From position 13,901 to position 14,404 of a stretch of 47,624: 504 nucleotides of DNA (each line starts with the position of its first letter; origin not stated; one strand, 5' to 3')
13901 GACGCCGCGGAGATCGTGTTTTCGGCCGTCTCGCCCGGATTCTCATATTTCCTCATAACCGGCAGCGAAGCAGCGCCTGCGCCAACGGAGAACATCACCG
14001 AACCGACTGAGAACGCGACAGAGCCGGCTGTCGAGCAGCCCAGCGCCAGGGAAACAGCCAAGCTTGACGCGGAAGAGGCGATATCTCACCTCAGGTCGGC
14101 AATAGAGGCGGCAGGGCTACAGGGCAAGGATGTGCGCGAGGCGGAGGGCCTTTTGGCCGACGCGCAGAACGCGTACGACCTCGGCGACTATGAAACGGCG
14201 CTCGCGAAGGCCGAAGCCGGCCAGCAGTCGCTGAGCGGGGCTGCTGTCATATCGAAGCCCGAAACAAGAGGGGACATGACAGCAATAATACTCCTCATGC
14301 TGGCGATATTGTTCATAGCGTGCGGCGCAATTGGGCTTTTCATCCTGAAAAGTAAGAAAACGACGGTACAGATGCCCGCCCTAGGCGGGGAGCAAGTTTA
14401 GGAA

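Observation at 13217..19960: Island of four co-oriented surface-protein genes sharing one C-terminal anchoring cassette (Cys module / Ala-rich helical hairpin / TM / Lys tail)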

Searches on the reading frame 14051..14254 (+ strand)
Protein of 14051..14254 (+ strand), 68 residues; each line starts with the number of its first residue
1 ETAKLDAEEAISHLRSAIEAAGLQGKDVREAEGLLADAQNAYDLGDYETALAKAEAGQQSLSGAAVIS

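Call 10: search_protein_families(library=pfam, proteins=[window:14051-14254:+], max_evalue=10)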
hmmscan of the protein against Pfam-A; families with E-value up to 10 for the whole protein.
seq(68 aa): 1 family
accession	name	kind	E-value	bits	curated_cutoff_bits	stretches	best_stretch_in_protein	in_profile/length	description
PF20072.4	DUF6468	-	0.45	11.1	26.9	1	3-37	18-53/76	Domain of unknown function (DUF6468)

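Call 21: search_solved_structures(query=A1, max_evalue=10, show_alignments=2)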
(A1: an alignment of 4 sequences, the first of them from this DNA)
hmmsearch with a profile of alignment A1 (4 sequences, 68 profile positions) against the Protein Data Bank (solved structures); distinct sequences matched with E-value up to 10: 16.
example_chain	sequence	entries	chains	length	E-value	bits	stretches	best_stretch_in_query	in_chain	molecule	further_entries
6gv8_A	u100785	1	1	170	0.011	19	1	4-42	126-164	Hyperosmolarity resistance protein Emb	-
9lp2_C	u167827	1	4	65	0.017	18.5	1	9-43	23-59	dAID23.4S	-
9lns_A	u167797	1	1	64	0.084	16.2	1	9-43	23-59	dAIT17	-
3f69_A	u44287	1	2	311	0.093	16.1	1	6-67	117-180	Serine/threonine-protein kinase pknB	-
3f61_A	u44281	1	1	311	0.47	13.8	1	6-67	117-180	Serine/threonine-protein kinase pknB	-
3ori_A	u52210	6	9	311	0.47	13.8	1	6-67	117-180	Serine/threonine protein kinase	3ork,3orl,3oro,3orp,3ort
1mru_A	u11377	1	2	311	0.47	13.8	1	6-67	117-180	Probable serine/threonine-protein kinase pknB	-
3orm_A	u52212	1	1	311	0.47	13.8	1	6-67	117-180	Serine/threonine protein kinase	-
6b2p_A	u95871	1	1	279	0.48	13.8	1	6-67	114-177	Serine/threonine-protein kinase PknB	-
6i2p_A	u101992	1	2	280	0.48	13.8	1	6-67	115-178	Serine/threonine-protein kinase PknB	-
5u94_A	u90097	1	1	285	0.5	13.7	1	6-67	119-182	Serine/threonine-protein kinase PknB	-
1o6y_A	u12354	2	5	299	0.56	13.6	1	6-67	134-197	SERINE/THREONINE-PROTEIN KINASE PKNB | Probable serine/threonine-protein kinase pknB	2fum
7udk_A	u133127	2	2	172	2.7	11.4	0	8-36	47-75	Designed helical repeat protein (DHR) RPB_LRP2_R4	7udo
5cwc_A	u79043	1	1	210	2.7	11.4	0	7-31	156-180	Designed helical repeat protein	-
2y4t_A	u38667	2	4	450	3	11.2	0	33-52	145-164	DNAJ HOMOLOG SUBFAMILY C MEMBER 3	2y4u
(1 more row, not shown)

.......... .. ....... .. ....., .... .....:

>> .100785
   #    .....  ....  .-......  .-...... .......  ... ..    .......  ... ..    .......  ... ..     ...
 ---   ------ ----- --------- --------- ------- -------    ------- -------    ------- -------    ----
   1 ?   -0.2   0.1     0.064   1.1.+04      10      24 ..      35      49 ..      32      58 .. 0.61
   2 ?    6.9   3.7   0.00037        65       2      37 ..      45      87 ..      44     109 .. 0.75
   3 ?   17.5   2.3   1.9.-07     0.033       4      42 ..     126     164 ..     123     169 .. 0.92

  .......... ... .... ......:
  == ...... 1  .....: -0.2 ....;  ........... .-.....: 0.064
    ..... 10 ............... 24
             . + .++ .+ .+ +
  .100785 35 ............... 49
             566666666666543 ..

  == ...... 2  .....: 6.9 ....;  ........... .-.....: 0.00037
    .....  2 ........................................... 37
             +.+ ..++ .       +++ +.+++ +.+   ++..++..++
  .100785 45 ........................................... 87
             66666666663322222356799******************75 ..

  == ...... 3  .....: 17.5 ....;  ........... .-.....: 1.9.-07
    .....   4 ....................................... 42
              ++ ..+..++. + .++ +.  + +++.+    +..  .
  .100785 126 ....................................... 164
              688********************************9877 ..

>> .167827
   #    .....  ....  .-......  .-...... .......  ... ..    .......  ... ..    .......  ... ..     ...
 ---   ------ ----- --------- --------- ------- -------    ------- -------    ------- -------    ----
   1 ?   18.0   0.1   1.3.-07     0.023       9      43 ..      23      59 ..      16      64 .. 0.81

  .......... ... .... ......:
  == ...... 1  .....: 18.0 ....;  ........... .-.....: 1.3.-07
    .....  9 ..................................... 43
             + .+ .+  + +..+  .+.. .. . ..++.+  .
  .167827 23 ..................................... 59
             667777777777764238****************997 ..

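Call 22: search_protein_representatives(alignment_id=A1)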
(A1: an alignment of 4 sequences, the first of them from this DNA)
Query: 4 sequences, 68 profile positions. Proteins with E-value up to 0.001 (for the whole library): 991; up to 1e-10: 183; up to 1e-30: 22. The best 150 are listed.
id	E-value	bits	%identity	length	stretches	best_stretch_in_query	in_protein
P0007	8.3e-58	208.5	-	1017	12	3-58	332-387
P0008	6.0e-57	205.7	-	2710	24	3-59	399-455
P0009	3.2e-53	193.8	-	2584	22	6-49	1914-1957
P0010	2.4e-49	181.4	-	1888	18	19-58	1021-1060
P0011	4.5e-45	167.7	-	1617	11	5-61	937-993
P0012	1.9e-44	165.7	-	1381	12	10-61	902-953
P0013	2.8e-44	165.1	-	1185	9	4-64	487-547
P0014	1.0e-40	153.7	-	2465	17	8-58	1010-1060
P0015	1.5e-39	149.9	-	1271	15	8-62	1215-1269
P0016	3.6e-39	148.8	-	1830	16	7-58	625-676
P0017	2.5e-38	146.1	-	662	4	6-61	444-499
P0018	1.4e-36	140.5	-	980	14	6-57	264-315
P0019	4.5e-36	138.9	-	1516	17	16-65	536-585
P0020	3.4e-34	132.8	-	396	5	3-63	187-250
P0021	5.4e-34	132.2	-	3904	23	4-47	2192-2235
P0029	3.1e-28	113.7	-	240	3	4-64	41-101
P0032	6.1e-27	109.6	-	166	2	4-59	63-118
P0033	7.7e-27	109.3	-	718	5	7-61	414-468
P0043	1.5e-23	98.7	-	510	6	6-59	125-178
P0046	3.4e-23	97.6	-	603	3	7-60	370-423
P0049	5.1e-23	97.0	-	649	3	6-65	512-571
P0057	7.1e-22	93.4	-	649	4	6-63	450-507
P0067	1.1e-19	86.4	-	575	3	10-64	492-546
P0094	5.5e-16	74.5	-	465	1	1-67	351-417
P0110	1.8e-14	69.7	-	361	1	2-67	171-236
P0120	1.3e-13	66.8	-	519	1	3-67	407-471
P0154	1.4e-11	60.4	-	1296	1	3-66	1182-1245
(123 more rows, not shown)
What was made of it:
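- The repeat family has 991 clusters at E<=1e-3, and many members carry 2-24 tandem copies (call 22). The profile retrieves hundreds of proteins with the same 60-68-residue period (call 22).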

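Call 24: search_protein_families(library=pfam, proteins=[P0007, P0020, P0029, P0017, P0110, P0032, P0008], max_evalue=0.1)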
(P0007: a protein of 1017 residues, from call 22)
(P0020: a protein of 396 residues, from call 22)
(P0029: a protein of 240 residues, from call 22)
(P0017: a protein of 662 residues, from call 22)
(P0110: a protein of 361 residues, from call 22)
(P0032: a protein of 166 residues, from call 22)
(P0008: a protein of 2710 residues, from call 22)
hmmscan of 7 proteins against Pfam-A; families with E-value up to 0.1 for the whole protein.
P0007 (1017 aa): 5 families
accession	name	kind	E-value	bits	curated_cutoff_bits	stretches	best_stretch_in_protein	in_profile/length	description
PF14346.11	DUF4398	-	1.2e-11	45.3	27.9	3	84-158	3-72/78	Domain of unknown function (DUF4398)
PF07719.23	TPR_2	-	0.0033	17.9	27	0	234-261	3-30/34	Tetratricopeptide repeat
PF13570.13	Beta-prop_ACSF4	-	0.0086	15.9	133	1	11-64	58-112/329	Beta-alanine-activating enzyme, beta-propeller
PF10938.13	YfdX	-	0.0099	16.3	26.6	1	846-977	5-99/149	YfdX protein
PF00746.26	Gram_pos_anchor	-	0.092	13.2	20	0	891-918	15-40/43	LPXTG cell wall anchor motif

P0020 (396 aa): 8 families
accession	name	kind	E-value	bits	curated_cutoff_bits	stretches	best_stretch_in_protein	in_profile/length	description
PF14346.11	DUF4398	-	7.2e-11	42.9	27.9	1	131-199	7-74/78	Domain of unknown function (DUF4398)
PF17169.10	NRBF2_MIT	-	1.2e-10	41.9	29.2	2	221-266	11-53/83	MIT domain of nuclear receptor-binding factor 2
PF17448.7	YqaH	-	3.7e-07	30.8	31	0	225-280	29-84/88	Uncharacterized YqaH-like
PF10938.13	YfdX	-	0.00031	21.2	26.6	1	159-291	6-143/149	YfdX protein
PF03704.23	BTAD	-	0.00058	20.7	22.1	1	213-246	1-34/146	Bacterial transcriptional activator domain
PF18728.6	HEPN_AbiV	-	0.0074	16.9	27.1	0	215-241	10-36/155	AbiV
PF05168.19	HEPN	-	0.028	15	22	0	341-368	7-34/117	HEPN domain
PF08590.15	DUF1771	-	0.039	14.7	28.7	0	341-389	14-62/64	Domain of unknown function (DUF1771)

P0029 (240 aa): 9 families
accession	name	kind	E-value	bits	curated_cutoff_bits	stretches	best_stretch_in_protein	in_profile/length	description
PF08590.15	DUF1771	-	2.9e-13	50.4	28.7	3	130-161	13-44/64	Domain of unknown function (DUF1771)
PF14346.11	DUF4398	-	1.9e-07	31.9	27.9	1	40-110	2-71/78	Domain of unknown function (DUF4398)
PF14863.12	Alkyl_sulf_dimr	-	0.00054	20.8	26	0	1-50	66-114/139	Alkyl sulfatase dimerisation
PF12895.13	ANAPC3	-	0.00096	19.8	27.2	0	62-96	17-51/82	Anaphase-promoting complex, cyclosome, subunit 3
PF19103.5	DUF5790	-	0.0058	17.7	26.8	0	126-159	58-91/126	Family of unknown function (DUF5790)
PF13374.12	TPR_10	-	0.011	16.2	27.5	0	15-36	13-34/42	Tetratricopeptide repeat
PF04862.18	DUF642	-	0.013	15.7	27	1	76-185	48-156/157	Protein of unknown function (DUF642)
PF04505.17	CD225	-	0.075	13.6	27.1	0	138-162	30-54/68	Interferon-induced transmembrane protein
PF25030.1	M-HEAT_ATR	-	0.087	12.7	27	1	34-118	66-151/230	Serine/threonine-protein kinase ATR, M-HEAT region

P0017 (662 aa): 26 families (the best 25 are shown)
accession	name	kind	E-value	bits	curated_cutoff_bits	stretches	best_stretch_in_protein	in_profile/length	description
PF23414.1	Beta-prop_EML_2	-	5.7e-24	85.3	90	2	228-320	16-112/266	Echinoderm microtubule-associated protein second beta-propeller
PF13570.13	Beta-prop_ACSF4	-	1.7e-20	74.1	133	2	14-203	64-255/329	Beta-alanine-activating enzyme, beta-propeller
PF00400.38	WD40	-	2e-17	63.3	27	2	42-69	13-39/39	WD domain, G-beta repeat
PF13360.13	PQQ_2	-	5.2e-17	62.7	27.6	2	62-203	2-148/233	Outer membrane protein assembly factor BamB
PF08590.15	DUF1771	-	9.4e-16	58.3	28.7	3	469-513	15-59/64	Domain of unknown function (DUF1771)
PF25174.1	Beta-prop_THOC3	-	3.5e-15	56.2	305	2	94-223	95-233/272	THOC3 beta-propeller domain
PF14346.11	DUF4398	-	4e-12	46.9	27.9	2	385-458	6-72/78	Domain of unknown function (DUF4398)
PF25292.1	Beta-prop_CGLA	-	1.6e-10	41.4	26.8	3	233-289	55-114/316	Lambda-carrageenase beta-propeller domain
PF12894.13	ANAPC4_WD40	-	5.8e-09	36.5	22.9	0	231-287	16-76/91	Anaphase-promoting complex subunit 4 WD40 domain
PF24817.1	WD40_WDHD1_1st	-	5.8e-09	36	109.9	1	249-309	85-147/291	WDHD1 first WD40 domain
PF25173.1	Beta-prop_WDR3_1st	-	1.3e-08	35.2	154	1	223-311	2-92/184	WDR3 first beta-propeller domain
PF24807.1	WD40_CDC20-Fz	-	2.5e-08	34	200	2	140-277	32-162/292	CDC20/Fizzy WD40 domain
PF23411.1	Beta-prop_Vps41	-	6.2e-08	32.8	33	0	174-223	26-75/332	Vps42 beta-propeller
PF20426.4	NBCH_WD40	-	2.2e-06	27.2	50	1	45-154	194-300/350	Neurobeachin beta propeller domain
PF24797.1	Beta-prop_WDR35_TULP_N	-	1.3e-05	25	80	1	129-198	118-192/332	WDR35/TULP4 N-terminal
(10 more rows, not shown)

P0110 (361 aa): 3 families
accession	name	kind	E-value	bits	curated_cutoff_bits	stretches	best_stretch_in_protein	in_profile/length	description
PF08590.15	DUF1771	-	0.00037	21.2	28.7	1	201-234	16-49/64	Domain of unknown function (DUF1771)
PF14346.11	DUF4398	-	0.013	16.4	27.9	1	175-234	5-63/78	Domain of unknown function (DUF4398)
PF00496.27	SBP_bac_5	-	0.052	13.1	32.4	1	186-246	257-318/368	Bacterial extracellular solute-binding proteins, family 5 Middle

P0032 (166 aa): 32 families (the best 25 are shown)
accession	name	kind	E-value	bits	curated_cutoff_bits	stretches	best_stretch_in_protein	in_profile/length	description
PF14346.11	DUF4398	-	5.2e-11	43.3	27.9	2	64-118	4-57/78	Domain of unknown function (DUF4398)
PF08590.15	DUF1771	-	2e-08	34.9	28.7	2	90-117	15-42/64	Domain of unknown function (DUF1771)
PF19941.4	DUF6403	-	0.00016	22.2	26.9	1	60-116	12-66/77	Family of unknown function (DUF6403)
PF14863.12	Alkyl_sulf_dimr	-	0.00024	22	26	0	25-54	68-97/139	Alkyl sulfatase dimerisation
PF05168.19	HEPN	-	0.00058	20.4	22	1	23-119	5-103/117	HEPN domain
PF07721.20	TPR_4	-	0.00076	20.3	27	0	94-115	5-26/26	Tetratricopeptide repeat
PF22888.1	FIMAH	-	0.00093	20.2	24.8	0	25-50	24-49/81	FIMAH domain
PF07719.23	TPR_2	-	0.00094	19.6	27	0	91-119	2-30/34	Tetratricopeptide repeat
PF20663.3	COG4_N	-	0.0015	19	27.3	0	8-61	44-97/107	Conserved oligomeric Golgi complex subunit 4, N-terminal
PF07045.17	DUF1330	-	0.0018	19.1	23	0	31-60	62-91/94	Domain of unknown function (DUF1330)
PF02255.21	PTS_IIA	-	0.0023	18.4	27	1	56-119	3-61/94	PTS system, Lactose/Cellobiose specific IIA subunit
PF12367.13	PFO_beta_C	-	0.0029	18.1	24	0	31-57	19-45/66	Pyruvate ferredoxin oxidoreductase beta subunit C terminal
PF14276.11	DUF4363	-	0.0046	17.4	27.5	0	88-118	12-42/107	Domain of unknown function (DUF4363)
PF06160.17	EzrA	-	0.0064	15.3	39.6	0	87-118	170-201/557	Septation ring formation regulator, EzrA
PF06877.16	RraB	-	0.0092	17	23.3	0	47-96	10-59/102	Regulator of ribonuclease activity B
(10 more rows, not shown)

P0008 (2710 aa): 2 families
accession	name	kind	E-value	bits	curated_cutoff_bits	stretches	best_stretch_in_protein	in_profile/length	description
PF14346.11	DUF4398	-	0.0097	16.8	27.9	1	422-458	24-60/78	Domain of unknown function (DUF4398)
PF22798.2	DUF5817_CT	-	0.099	12.9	29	0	1641-1659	20-38/54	DUF5817, C-terminal domain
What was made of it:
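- Multi-copy relatives exceed the DUF4398 gathering score (call 24).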

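Call 25: search_protein_families(library=ncbifam, proteins=[P0007, P0020, P0029, P0017, P0110, P0032, P0008], max_evalue=0.1)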
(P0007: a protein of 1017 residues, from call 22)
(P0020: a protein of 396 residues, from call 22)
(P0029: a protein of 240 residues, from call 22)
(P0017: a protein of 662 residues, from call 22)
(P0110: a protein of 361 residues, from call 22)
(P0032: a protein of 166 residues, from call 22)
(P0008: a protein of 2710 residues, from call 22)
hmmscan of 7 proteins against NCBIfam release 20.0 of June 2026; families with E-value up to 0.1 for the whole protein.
P0007 (1017 aa): 3 families
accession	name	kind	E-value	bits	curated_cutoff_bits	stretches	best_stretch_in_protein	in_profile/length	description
NF052674.1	SAXB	equivalog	2.3e-14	53.8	95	4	78-139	36-97/111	SoxAX-binding protein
NF009804.0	PRK13288.1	equivalog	0.028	13.9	218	0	524-618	3-94/215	pyrophosphatase PpaX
TIGR01614.1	PME_inhib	domain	0.032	13.6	35.95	1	711-749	105-143/178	pectinesterase inhibitor domain-containing protein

P0020 (396 aa): 7 families
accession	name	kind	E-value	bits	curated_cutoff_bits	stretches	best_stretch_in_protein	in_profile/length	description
NF052674.1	SAXB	equivalog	1.7e-09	38.1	95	3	253-309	35-91/111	SoxAX-binding protein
TIGR04498.1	AbiV_defense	subfamily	7.8e-07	29.5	27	0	339-366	7-34/143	AbiV family abortive infection protein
TIGR04319.1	SerAla_Lrha_rpt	domain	0.0015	18.8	120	0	129-203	45-140/175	Ser-Ala-175 repeat protein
TIGR00458.1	aspS_nondisc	equivalog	0.0095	14.9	368.4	0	111-168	255-310/428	aspartate--tRNA(Asn) ligase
NF005118.0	PRK06550.1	equivalog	0.01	15.7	270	0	325-388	5-67/236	3-oxoacyl-ACP reductase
NF049901.1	EndglycodaseB1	equivalog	0.022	13.4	900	0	276-361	382-465/559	endo-beta-N-acetylglucosaminidase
NF002137.0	PRK00977.1-1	equivalog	0.062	13.2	94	0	231-249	36-54/80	exodeoxyribonuclease VII small subunit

P0029 (240 aa): 7 families
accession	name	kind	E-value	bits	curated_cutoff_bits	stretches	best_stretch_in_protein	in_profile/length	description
NF052674.1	SAXB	equivalog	1.1e-10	41.9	95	3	6-51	64-109/111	SoxAX-binding protein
NF053720.1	NsdA_fam_reg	subfamily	1.2e-05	25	75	1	3-52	240-289/432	NsdA family TPR-like regulatory protein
NF038027.1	TssQ_fam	subfamily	3.2e-05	24.4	65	0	65-113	3-51/100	TssQ family T6SS-associated lipoprotein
TIGR04319.1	SerAla_Lrha_rpt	domain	0.0013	18.9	120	0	3-56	69-122/175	Ser-Ala-175 repeat protein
NF040904.1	PhrA_Strep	subfamily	0.0038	17.4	40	0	118-132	41-55/56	PhrA family quorum-sensing system peptide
NF001304.0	PRK00249.1-4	equivalog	0.042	13.4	247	0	64-133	52-120/228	flagellar basal body L-ring protein FlgH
TIGR01350.1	lipoamide_DH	equivalog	0.073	11.8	408.8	0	10-49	298-337/461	dihydrolipoyl dehydrogenase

P0017 (662 aa): 6 families
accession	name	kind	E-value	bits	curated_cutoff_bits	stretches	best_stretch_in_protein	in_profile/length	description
TIGR03300.1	assembly_YfgL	equivalog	1.2e-15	57.1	285.2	3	27-163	36-171/377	outer membrane protein assembly factor BamB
NF052674.1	SAXB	equivalog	4.6e-11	43.1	95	3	382-441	35-94/111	SoxAX-binding protein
TIGR04319.1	SerAla_Lrha_rpt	domain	1.4e-05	25.3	120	0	467-559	68-158/175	Ser-Ala-175 repeat protein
TIGR02608.1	delta_60_rpt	domain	2.4e-05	24.1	76.5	0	42-62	2-22/55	delta-60 repeat domain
NF005130.0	PRK06569.1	equivalog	0.043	13.9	174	1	474-544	33-102/157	F0F1 ATP synthase subunit B'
NF009235.0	PRK12585.1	equivalog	0.049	12.9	273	0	588-659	95-171/197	putative monovalent cation/H+ antiporter subunit G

P0110 (361 aa): 3 families
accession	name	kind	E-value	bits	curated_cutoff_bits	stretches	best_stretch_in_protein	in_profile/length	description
NF052674.1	SAXB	equivalog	0.00026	21.4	95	1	171-231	31-93/111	SoxAX-binding protein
TIGR04319.1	SerAla_Lrha_rpt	domain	0.0042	17.3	120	1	166-233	36-103/175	Ser-Ala-175 repeat protein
NF050153.2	Rv3852_fam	equivalog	0.039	14.4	100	1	178-234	48-106/145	Rv3852 family protein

P0032 (166 aa): 12 families
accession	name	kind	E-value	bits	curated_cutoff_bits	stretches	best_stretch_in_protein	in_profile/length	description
NF052674.1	SAXB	equivalog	3.9e-12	46.6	95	2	2-56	38-92/111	SoxAX-binding protein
NF038027.1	TssQ_fam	subfamily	4.9e-06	27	65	1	24-56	4-36/100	TssQ family T6SS-associated lipoprotein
TIGR04319.1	SerAla_Lrha_rpt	domain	2e-05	24.9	120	2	61-120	41-100/175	Ser-Ala-175 repeat protein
TIGR03543.1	divI1A_rptt_fam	hypoth_equivalog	0.0016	18.7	154.2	0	79-127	5-50/178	DivIVA domain repeat protein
NF003557.0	PRK05225.1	equivalog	0.0017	17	713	0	62-98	64-100/491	ketol-acid reductoisomerase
NF053720.1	NsdA_fam_reg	subfamily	0.0031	17.1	75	1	12-105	227-315/432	NsdA family TPR-like regulatory protein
TIGR02044.1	CueR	equivalog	0.0035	17.4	147.4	0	75-101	48-74/127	Cu(I)-responsive transcriptional regulator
NF042912.1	Amuc_1098_fam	equivalog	0.0043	15.1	750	0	67-117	17-68/805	Amuc_1098 family type IV pilus outer membrane protein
TIGR04498.1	AbiV_defense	subfamily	0.023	15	27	0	24-49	8-33/143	AbiV family abortive infection protein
TIGR02552.1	LcrH_SycD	equivalog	0.03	14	104.8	0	78-112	6-40/136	SycD/LcrH family type III secretion system chaperone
NF046032.1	TransRegSlrRBacil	equivalog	0.054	13.6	250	0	61-95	114-148/149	HTH-type transcriptional regulator SlrR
TIGR03302.1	OM_YfiO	subfamily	0.086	12.3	81.4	0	22-52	29-59/239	outer membrane protein assembly factor BamD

P0008 (2710 aa): 1 family
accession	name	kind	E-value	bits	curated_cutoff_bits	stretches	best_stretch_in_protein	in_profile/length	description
NF052674.1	SAXB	equivalog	6e-05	23.4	95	2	393-462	28-97/111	SoxAX-binding protein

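Call 28: list_cluster_members(proteins=[P0007, P0017, P0029, P0110, P0020, P0043, P0049, P0067, P0120, P0154])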
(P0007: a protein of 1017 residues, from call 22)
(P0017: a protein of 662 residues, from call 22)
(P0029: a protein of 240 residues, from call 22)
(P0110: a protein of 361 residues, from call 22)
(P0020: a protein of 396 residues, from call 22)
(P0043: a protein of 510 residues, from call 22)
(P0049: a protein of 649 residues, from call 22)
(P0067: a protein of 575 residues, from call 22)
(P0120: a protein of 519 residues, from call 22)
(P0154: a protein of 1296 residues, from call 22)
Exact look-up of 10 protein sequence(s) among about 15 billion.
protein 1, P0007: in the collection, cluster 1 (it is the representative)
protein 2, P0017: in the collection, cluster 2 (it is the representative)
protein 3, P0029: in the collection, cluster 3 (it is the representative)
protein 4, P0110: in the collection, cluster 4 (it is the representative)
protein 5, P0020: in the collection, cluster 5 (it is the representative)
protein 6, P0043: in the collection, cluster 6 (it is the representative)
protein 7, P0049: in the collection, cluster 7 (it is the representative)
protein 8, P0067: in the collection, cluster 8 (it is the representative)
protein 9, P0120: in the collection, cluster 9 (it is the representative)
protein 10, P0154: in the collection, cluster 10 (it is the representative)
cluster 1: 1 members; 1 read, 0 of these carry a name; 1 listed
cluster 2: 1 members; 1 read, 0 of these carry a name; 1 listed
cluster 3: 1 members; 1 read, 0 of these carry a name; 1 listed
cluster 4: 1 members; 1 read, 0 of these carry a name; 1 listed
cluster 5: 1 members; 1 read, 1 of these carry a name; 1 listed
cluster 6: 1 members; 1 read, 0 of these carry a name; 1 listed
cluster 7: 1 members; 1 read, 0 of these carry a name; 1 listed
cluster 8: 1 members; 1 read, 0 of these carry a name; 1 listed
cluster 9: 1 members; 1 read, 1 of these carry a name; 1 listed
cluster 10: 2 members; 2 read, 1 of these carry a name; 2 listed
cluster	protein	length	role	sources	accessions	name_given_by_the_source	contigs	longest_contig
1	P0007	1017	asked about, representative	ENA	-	-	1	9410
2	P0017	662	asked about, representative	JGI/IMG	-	-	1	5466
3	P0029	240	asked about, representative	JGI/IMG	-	-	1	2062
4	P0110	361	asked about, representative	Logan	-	-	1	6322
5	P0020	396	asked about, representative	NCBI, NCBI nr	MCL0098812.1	hypothetical protein M1O16_03010 [Dehalococcoidia bacterium] | hypothetical protein [Dehalococcoidia bacterium]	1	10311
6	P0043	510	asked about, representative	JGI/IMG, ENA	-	-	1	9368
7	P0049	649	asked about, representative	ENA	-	-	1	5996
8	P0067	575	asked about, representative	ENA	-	-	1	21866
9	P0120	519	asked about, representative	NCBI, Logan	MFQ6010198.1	MAG: PGF-pre-PGF domain-containing protein [Candidatus Aenigmatarchaeota archaeon]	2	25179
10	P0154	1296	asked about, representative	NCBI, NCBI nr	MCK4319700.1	right-handed parallel beta-helix repeat-containing protein [Candidatus Micrarchaeota ...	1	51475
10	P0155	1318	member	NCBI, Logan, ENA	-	-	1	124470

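Call 57: search_protein_families(library=pfam, alignment_id=A6, max_evalue=0.01)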
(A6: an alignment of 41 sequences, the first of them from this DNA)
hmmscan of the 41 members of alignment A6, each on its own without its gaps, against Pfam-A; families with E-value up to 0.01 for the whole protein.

A. member 1, seq(68 aa): 0 families

B. families by the number of members that match (of 41 scanned): 16 families
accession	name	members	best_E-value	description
PF14346.11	DUF4398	17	1e-07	Domain of unknown function (DUF4398)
PF08590.15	DUF1771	13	9.4e-07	Domain of unknown function (DUF1771)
PF14863.12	Alkyl_sulf_dimr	2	0.001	Alkyl sulfatase dimerisation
PF19941.4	DUF6403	2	0.0011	Family of unknown function (DUF6403)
PF05168.19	HEPN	2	0.0025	HEPN domain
PF14981.11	FAM165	1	0.00081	FAM165 family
PF10510.14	PIG-S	1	0.0032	Phosphatidylinositol-glycan biosynthesis class S protein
PF22360.1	SbsC_spectrin-like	1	0.0035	SbsC,spectrin-like repeat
PF13424.12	TPR_12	1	0.0042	Tetratricopeptide repeat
PF20663.3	COG4_N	1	0.0043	Conserved oligomeric Golgi complex subunit 4, N-terminal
PF18915.5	DUF5667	1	0.0072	Domain of unknown function (DUF5667)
PF02255.21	PTS_IIA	1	0.0084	PTS system, Lactose/Cellobiose specific IIA subunit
PF22888.1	FIMAH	1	0.0085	FIMAH domain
PF07719.23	TPR_2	1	0.0088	Tetratricopeptide repeat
PF02203.21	TarH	1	0.0094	Tar ligand binding domain homologue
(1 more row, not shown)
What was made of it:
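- On Pfam DUF4398 (PF14346): Homologues retrieved by the window profile do: P0007 45.3, P0017 46.9, P0020 42.9 and P0032 43.3 bits (call 24), and 17 of 41 single units reach E<=0.01 (call 57).
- Closest known: Pfam DUF4398. Same: Relatives retrieved with the window profile score above the DUF4398 gathering threshold (calls 24, 57).
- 17 of 41 individual units reach Pfam DUF4398 at E<=0.01 and 13 of 41 reach DUF1771 (call 57).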
